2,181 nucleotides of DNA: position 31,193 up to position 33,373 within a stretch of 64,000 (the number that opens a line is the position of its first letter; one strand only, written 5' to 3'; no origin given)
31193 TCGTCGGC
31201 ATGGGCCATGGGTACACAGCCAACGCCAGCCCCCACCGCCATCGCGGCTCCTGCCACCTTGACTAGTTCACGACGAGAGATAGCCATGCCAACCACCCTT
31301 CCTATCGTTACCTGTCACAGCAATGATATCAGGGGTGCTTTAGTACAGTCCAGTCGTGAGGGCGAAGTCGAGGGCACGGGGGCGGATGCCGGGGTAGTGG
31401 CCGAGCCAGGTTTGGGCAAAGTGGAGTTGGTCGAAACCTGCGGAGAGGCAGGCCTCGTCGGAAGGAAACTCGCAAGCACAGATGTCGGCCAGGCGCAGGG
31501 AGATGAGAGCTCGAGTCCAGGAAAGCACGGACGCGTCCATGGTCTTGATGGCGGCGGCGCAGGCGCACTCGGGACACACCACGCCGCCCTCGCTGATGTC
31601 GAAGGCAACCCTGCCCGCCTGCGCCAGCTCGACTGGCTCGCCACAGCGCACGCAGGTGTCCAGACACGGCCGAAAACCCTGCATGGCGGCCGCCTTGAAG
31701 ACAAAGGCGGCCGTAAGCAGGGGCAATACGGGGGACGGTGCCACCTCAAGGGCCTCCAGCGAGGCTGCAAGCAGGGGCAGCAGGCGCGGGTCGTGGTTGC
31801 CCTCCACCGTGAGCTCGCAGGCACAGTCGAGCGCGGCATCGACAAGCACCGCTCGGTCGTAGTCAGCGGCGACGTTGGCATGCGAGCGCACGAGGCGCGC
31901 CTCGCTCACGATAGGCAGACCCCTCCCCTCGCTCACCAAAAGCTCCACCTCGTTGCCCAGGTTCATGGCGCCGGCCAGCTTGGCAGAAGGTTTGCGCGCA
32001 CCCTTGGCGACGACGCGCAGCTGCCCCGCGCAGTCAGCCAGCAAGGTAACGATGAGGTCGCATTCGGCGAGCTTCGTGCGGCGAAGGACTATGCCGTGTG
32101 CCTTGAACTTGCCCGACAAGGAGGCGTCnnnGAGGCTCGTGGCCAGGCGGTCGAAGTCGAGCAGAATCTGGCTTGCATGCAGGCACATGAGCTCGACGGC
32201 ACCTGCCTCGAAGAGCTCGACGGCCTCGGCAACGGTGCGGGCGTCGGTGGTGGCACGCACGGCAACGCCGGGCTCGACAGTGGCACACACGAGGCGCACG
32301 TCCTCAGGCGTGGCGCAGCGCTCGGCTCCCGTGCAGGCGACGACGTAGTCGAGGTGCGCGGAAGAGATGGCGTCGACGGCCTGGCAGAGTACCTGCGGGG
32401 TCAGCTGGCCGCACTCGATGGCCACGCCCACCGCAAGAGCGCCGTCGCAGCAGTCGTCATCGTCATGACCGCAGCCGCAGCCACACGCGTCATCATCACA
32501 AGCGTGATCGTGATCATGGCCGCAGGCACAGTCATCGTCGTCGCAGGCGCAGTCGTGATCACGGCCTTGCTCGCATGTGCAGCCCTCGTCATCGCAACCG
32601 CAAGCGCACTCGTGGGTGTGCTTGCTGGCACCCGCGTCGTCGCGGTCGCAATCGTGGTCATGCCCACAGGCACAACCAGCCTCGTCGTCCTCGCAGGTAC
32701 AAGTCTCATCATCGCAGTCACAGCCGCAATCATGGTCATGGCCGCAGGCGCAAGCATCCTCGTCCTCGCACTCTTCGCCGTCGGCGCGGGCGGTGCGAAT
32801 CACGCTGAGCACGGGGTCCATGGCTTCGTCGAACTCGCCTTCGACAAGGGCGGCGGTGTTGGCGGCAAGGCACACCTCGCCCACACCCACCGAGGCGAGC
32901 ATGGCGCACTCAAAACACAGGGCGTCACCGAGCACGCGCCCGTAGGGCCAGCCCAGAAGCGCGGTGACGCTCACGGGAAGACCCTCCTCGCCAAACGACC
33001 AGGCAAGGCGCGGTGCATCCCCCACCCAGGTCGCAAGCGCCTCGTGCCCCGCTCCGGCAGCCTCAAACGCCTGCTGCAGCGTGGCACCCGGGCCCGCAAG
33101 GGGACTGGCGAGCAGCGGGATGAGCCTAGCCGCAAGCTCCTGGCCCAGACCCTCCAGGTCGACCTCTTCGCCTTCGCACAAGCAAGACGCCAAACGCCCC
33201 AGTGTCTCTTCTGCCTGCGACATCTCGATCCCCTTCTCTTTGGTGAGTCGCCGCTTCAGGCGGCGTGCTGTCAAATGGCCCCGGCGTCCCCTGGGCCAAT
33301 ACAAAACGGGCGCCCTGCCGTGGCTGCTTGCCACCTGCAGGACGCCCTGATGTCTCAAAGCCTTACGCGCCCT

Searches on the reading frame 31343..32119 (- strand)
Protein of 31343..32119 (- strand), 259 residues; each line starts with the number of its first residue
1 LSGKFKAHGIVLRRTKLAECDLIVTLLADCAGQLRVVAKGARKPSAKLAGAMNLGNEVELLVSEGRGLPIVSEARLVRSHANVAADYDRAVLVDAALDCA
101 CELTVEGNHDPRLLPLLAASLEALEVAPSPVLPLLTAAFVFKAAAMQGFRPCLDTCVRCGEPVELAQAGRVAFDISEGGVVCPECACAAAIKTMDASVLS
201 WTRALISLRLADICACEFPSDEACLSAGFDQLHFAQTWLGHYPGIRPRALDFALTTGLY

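Call 23: search_protein_families(library=pfam, proteins=[window:31343-32119:-], max_evalue=0.001)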
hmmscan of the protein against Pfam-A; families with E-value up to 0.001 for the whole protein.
window:31343-32119:- (259 aa): 2 families
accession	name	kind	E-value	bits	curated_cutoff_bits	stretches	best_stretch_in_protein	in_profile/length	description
PF11967.14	RecO_N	-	2.3e-16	60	27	1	1-79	1-79/80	Recombination protein O N terminal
PF02565.21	RecO_C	-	1.6e-10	41.4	22.1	1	86-189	3-99/157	Recombination protein O C terminal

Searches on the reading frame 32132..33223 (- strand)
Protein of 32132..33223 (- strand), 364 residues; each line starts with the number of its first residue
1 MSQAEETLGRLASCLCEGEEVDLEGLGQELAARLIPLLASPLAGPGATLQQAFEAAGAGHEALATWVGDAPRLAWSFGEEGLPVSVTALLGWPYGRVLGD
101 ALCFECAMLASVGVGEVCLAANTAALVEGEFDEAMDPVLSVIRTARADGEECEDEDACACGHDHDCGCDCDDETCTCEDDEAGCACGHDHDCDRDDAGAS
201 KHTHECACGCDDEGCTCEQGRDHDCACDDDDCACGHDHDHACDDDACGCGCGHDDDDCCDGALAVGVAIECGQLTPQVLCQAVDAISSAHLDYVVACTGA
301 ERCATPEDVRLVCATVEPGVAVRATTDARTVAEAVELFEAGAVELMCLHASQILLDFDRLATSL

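Call 23: search_protein_families(library=pfam, proteins=[window:32132-33223:-], max_evalue=0.001)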
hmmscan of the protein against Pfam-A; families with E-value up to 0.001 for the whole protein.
window:32132-33223:- (364 aa): 0 families

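Call 38: search_protein_families(library=pfam, proteins=[window:32132-33223:-], max_evalue=1)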
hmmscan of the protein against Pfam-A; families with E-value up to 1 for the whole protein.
window:32132-33223:- (364 aa): 1 family
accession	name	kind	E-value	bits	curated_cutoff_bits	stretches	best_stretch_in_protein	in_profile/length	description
PF13284.11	DUF4072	-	0.046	14.6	24.6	1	281-315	4-39/46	Domain of unknown function (DUF4072)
